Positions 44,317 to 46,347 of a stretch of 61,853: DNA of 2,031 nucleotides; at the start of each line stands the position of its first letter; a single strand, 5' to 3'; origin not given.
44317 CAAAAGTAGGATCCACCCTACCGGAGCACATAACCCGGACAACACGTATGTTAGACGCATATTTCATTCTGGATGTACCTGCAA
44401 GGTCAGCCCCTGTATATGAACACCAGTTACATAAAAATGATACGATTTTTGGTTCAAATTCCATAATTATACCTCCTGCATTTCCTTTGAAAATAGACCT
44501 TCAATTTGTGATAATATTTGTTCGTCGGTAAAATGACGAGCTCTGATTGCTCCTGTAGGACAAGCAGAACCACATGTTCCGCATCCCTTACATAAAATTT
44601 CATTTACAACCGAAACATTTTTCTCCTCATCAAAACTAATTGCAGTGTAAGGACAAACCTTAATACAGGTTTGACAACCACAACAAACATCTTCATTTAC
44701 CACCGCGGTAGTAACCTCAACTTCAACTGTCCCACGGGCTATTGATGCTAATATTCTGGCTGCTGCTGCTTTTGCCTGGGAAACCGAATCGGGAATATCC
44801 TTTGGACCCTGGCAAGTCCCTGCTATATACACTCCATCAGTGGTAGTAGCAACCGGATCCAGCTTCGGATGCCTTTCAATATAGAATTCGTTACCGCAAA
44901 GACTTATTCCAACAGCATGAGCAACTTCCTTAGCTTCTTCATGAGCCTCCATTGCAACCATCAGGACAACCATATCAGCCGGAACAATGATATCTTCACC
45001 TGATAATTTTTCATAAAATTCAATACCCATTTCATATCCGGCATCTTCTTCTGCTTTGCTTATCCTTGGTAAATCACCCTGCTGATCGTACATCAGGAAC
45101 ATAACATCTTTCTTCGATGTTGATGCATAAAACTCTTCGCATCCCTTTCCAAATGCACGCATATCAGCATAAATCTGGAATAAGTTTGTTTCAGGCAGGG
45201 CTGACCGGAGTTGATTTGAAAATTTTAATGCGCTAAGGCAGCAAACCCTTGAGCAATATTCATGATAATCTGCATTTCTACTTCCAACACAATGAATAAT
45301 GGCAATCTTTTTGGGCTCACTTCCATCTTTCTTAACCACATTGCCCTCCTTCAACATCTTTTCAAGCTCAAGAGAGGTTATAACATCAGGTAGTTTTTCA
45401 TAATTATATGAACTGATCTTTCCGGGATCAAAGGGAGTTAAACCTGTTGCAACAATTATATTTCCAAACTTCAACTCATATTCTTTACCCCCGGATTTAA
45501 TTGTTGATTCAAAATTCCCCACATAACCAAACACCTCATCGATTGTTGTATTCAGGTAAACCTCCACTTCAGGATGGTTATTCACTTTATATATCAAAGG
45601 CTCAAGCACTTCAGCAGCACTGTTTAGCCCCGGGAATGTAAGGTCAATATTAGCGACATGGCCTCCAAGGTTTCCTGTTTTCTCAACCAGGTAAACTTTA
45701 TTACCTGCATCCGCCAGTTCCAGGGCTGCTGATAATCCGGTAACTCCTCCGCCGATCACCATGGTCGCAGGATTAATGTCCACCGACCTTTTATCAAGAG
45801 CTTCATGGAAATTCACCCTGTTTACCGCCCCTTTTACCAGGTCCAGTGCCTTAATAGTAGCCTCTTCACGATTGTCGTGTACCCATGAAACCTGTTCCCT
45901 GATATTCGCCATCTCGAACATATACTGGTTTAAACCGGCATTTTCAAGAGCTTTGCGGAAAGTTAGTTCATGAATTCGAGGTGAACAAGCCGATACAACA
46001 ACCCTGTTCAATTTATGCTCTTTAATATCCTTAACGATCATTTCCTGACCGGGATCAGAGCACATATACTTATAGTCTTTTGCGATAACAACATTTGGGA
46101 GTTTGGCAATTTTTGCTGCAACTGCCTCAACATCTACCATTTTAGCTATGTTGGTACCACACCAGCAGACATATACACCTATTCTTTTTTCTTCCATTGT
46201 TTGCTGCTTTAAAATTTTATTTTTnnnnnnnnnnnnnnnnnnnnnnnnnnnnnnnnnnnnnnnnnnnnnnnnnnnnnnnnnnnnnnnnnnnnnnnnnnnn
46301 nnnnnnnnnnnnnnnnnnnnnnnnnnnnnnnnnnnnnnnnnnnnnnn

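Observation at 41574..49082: Mvh-type hydrogenase teamed with two different HdrA paralogues and a QmoC-like membrane subunit, with no HdrB/HdrC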

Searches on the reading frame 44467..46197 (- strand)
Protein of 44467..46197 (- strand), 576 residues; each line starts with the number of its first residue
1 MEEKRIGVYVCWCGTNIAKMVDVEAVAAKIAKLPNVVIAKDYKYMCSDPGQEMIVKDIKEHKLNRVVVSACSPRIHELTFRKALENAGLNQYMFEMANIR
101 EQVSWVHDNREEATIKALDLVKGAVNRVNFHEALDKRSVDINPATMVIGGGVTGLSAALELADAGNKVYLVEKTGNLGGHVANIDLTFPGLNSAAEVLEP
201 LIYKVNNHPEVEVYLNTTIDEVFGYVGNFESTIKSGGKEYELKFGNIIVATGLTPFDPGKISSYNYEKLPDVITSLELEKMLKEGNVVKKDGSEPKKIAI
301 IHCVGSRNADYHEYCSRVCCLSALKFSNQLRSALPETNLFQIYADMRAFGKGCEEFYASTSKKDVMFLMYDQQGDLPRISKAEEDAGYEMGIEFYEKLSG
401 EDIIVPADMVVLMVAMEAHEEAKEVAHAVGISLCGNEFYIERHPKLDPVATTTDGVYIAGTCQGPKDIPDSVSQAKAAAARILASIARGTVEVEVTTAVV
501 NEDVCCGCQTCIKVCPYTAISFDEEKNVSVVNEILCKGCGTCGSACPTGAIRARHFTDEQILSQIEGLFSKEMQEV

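Call 3: search_protein_families(library=pfam, proteins=[window:44467-46197:-], max_evalue=0.01)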
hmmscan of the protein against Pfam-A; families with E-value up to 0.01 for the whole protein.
window:44467-46197:- (576 aa): 20 families
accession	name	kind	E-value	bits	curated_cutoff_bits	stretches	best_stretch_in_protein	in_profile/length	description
PF07992.20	Pyr_redox_2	-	1.8e-15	57.6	26.1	1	145-264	3-119/291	Pyridine nucleotide-disulphide oxidoreductase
PF14697.11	Fer4_21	-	4.9e-09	36.6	35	1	498-552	1-58/59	4Fe-4S dicluster domain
PF00037.32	Fer4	-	1e-08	35.1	21.1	2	530-552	2-24/24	4Fe-4S binding domain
PF13450.12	NAD_binding_8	-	5.3e-08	33.5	21.9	1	147-190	1-42/68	NAD(P)-binding Rossmann-like domain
PF12838.12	Fer4_7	-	7.2e-08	33.2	27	1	505-550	2-52/52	4Fe-4S dicluster domain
PF12831.13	FAD_oxidored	-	2.3e-07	30.9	27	1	146-182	3-39/416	FAD dependent oxidoreductase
PF13484.11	Fer4_16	-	2.7e-07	31.7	30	1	536-556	2-24/66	4Fe-4S double cluster binding domain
PF13237.11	Fer4_10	-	4.2e-07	30.2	25.5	1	499-547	3-53/53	4Fe-4S dicluster domain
PF00890.30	FAD_binding_2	-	5.6e-07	29.5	20.4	1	147-182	4-39/414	FAD binding domain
PF01266.30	DAO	-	1e-06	29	27.9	1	147-178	4-35/353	FAD dependent oxidoreductase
PF13187.11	Fer4_9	-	3e-06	27.6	27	1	505-551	2-52/52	4Fe-4S dicluster domain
PF03486.20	HI0933_like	-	5.2e-06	26.5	50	1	145-179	3-37/244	HI0933-like protein Rossmann domain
PF25160.1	LdpA_Fe-S-bd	-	1.1e-05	25.5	27.6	1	509-555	7-47/49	LdpA Fe-S cluster-binding domain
PF01593.30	Amino_oxidase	-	0.00022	21.1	19.8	1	153-182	2-31/443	Flavin containing amine oxidoreductase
PF01134.28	GIDA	-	0.00026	20.6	22.1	1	146-179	3-37/391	Glucose inhibited division protein A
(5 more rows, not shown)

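Call 4: search_protein_families(library=ncbifam, proteins=[window:44467-46197:-], max_evalue=0.01)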
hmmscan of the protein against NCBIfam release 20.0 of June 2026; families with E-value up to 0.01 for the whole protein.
window:44467-46197:- (576 aa): 137 families (the best 25 are shown)
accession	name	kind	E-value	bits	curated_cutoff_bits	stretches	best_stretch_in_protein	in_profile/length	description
NF040770.1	hetero_SS_HdrA2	exception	1.4e-180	602.1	1100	2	238-572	312-644/777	CoB-CoM heterodisulfide reductase HdrA2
NF041778.1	hetero_SS_HdrA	equivalog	3.3e-131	438.6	1400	2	239-571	323-653/771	ferredoxin:CoB-CoM heterodisulfide reductase subunit HdrA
NF041891.1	hdrA_Methbact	equivalog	3.1e-122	409.3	1300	2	240-573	311-640/762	ferredoxin:CoB-CoM heterodisulfide reductase subunit HdrA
NF009410.0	PRK12771.1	subfamily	1.6e-11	43.5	516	2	145-218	141-210/566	NAD(P)-binding protein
TIGR01944.1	rnfB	subfamily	5.2e-11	42.4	68.7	1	492-559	102-168/190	RnfABCDGE type electron transport complex subunit B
NF007204.0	PRK09625.1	equivalog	8.1e-11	42.1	125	1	492-553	48-108/133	pyruvate flavodoxin oxidoreductase subunit delta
TIGR02179.1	PorD_KorD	subfamily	9.3e-11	41.7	60.05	1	491-552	13-73/78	2-oxoacid:acceptor oxidoreductase, delta subunit, pyruvate/2-ketoisovalerate family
NF007202.0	PRK09623.1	equivalog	8.2e-10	38.9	166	1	470-552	18-99/105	3-methyl-2-oxobutanoate dehydrogenase subunit delta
NF040684.1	PorD_Arch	equivalog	1.3e-09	38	120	1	496-554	25-82/85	pyruvate synthase subunit PorD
NF007203.0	PRK09624.1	equivalog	2e-09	37.6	171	1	485-552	33-99/105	pyuvate ferredoxin oxidoreductase subunit delta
NF040864.1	HgcB_ferredoxin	equivalog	5.4e-09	35.8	99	1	494-553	5-63/93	mercury methylation ferredoxin HgcB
NF038196.1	ferrodoxin_EFR1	subfamily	1.1e-08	35.4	75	1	493-555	175-233/242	EFR1 family ferrodoxin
TIGR03294.1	FrhG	equivalog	1.1e-08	35.2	245.5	2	442-526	106-197/228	coenzyme F420 hydrogenase subunit gamma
NF045790.1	OxalOxreddelta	equivalog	1.4e-08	34.3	230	1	494-552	251-307/316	oxalate oxidoreductase subunit delta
TIGR02700.1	flavo_MJ0208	hypoth_equivalog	1.6e-08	34.1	251.35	1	486-553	132-196/234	dihydromethanopterin reductase (acceptor)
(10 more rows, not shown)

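Call 22: search_solved_structures(query=window:44467-46197:-, max_evalue=1e-10)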
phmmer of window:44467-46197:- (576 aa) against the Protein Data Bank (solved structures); distinct sequences matched with E-value up to 1e-10: 7.
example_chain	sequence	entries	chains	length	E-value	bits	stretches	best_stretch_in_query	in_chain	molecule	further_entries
8rvu_a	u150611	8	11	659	4.3e-158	530.8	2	238-570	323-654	H(2):CoB-CoM heterodisulfide,ferredoxin reductase subunit A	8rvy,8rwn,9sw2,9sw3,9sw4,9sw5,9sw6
8rvv_A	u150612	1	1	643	2.5e-156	524.9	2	238-568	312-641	H(2):CoB-CoM heterodisulfide,ferredoxin reductase subunit A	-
5odc_A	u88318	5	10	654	7.5e-150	503.6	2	241-570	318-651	Heterodisulfide reductase, subunit A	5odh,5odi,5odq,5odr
9sfi_A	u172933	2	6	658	5.4e-136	457.8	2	238-570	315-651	CoB--CoM heterodisulfide reductase iron-sulfur subunit A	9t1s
7bkb_A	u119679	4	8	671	1.2e-133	450.1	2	241-570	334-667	CoB--CoM heterodisulfide reductase iron-sulfur subunit A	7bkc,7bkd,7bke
6tjr_A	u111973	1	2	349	5.1e-40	141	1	145-485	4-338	Fumarate reductase/succinate dehydrogenase flavoprotein domain protein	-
9sw6_G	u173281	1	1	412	1.8e-14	56.7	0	497-551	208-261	Polyferredoxin protein MvhB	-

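Call 39: search_solved_structures(query=window:44467-46197:-, max_evalue=1e-145, show_alignments=3)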
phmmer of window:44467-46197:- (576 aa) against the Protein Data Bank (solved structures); distinct sequences matched with E-value up to 1e-145: 3.
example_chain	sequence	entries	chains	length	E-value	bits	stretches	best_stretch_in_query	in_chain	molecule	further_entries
8rvu_a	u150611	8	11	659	4.3e-158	530.8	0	238-570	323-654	H(2):CoB-CoM heterodisulfide,ferredoxin reductase subunit A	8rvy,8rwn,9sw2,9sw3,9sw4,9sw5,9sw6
8rvv_A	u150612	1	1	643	2.5e-156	524.9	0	238-568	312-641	H(2):CoB-CoM heterodisulfide,ferredoxin reductase subunit A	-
5odc_A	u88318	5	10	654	7.5e-150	503.6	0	241-570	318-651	Heterodisulfide reductase, subunit A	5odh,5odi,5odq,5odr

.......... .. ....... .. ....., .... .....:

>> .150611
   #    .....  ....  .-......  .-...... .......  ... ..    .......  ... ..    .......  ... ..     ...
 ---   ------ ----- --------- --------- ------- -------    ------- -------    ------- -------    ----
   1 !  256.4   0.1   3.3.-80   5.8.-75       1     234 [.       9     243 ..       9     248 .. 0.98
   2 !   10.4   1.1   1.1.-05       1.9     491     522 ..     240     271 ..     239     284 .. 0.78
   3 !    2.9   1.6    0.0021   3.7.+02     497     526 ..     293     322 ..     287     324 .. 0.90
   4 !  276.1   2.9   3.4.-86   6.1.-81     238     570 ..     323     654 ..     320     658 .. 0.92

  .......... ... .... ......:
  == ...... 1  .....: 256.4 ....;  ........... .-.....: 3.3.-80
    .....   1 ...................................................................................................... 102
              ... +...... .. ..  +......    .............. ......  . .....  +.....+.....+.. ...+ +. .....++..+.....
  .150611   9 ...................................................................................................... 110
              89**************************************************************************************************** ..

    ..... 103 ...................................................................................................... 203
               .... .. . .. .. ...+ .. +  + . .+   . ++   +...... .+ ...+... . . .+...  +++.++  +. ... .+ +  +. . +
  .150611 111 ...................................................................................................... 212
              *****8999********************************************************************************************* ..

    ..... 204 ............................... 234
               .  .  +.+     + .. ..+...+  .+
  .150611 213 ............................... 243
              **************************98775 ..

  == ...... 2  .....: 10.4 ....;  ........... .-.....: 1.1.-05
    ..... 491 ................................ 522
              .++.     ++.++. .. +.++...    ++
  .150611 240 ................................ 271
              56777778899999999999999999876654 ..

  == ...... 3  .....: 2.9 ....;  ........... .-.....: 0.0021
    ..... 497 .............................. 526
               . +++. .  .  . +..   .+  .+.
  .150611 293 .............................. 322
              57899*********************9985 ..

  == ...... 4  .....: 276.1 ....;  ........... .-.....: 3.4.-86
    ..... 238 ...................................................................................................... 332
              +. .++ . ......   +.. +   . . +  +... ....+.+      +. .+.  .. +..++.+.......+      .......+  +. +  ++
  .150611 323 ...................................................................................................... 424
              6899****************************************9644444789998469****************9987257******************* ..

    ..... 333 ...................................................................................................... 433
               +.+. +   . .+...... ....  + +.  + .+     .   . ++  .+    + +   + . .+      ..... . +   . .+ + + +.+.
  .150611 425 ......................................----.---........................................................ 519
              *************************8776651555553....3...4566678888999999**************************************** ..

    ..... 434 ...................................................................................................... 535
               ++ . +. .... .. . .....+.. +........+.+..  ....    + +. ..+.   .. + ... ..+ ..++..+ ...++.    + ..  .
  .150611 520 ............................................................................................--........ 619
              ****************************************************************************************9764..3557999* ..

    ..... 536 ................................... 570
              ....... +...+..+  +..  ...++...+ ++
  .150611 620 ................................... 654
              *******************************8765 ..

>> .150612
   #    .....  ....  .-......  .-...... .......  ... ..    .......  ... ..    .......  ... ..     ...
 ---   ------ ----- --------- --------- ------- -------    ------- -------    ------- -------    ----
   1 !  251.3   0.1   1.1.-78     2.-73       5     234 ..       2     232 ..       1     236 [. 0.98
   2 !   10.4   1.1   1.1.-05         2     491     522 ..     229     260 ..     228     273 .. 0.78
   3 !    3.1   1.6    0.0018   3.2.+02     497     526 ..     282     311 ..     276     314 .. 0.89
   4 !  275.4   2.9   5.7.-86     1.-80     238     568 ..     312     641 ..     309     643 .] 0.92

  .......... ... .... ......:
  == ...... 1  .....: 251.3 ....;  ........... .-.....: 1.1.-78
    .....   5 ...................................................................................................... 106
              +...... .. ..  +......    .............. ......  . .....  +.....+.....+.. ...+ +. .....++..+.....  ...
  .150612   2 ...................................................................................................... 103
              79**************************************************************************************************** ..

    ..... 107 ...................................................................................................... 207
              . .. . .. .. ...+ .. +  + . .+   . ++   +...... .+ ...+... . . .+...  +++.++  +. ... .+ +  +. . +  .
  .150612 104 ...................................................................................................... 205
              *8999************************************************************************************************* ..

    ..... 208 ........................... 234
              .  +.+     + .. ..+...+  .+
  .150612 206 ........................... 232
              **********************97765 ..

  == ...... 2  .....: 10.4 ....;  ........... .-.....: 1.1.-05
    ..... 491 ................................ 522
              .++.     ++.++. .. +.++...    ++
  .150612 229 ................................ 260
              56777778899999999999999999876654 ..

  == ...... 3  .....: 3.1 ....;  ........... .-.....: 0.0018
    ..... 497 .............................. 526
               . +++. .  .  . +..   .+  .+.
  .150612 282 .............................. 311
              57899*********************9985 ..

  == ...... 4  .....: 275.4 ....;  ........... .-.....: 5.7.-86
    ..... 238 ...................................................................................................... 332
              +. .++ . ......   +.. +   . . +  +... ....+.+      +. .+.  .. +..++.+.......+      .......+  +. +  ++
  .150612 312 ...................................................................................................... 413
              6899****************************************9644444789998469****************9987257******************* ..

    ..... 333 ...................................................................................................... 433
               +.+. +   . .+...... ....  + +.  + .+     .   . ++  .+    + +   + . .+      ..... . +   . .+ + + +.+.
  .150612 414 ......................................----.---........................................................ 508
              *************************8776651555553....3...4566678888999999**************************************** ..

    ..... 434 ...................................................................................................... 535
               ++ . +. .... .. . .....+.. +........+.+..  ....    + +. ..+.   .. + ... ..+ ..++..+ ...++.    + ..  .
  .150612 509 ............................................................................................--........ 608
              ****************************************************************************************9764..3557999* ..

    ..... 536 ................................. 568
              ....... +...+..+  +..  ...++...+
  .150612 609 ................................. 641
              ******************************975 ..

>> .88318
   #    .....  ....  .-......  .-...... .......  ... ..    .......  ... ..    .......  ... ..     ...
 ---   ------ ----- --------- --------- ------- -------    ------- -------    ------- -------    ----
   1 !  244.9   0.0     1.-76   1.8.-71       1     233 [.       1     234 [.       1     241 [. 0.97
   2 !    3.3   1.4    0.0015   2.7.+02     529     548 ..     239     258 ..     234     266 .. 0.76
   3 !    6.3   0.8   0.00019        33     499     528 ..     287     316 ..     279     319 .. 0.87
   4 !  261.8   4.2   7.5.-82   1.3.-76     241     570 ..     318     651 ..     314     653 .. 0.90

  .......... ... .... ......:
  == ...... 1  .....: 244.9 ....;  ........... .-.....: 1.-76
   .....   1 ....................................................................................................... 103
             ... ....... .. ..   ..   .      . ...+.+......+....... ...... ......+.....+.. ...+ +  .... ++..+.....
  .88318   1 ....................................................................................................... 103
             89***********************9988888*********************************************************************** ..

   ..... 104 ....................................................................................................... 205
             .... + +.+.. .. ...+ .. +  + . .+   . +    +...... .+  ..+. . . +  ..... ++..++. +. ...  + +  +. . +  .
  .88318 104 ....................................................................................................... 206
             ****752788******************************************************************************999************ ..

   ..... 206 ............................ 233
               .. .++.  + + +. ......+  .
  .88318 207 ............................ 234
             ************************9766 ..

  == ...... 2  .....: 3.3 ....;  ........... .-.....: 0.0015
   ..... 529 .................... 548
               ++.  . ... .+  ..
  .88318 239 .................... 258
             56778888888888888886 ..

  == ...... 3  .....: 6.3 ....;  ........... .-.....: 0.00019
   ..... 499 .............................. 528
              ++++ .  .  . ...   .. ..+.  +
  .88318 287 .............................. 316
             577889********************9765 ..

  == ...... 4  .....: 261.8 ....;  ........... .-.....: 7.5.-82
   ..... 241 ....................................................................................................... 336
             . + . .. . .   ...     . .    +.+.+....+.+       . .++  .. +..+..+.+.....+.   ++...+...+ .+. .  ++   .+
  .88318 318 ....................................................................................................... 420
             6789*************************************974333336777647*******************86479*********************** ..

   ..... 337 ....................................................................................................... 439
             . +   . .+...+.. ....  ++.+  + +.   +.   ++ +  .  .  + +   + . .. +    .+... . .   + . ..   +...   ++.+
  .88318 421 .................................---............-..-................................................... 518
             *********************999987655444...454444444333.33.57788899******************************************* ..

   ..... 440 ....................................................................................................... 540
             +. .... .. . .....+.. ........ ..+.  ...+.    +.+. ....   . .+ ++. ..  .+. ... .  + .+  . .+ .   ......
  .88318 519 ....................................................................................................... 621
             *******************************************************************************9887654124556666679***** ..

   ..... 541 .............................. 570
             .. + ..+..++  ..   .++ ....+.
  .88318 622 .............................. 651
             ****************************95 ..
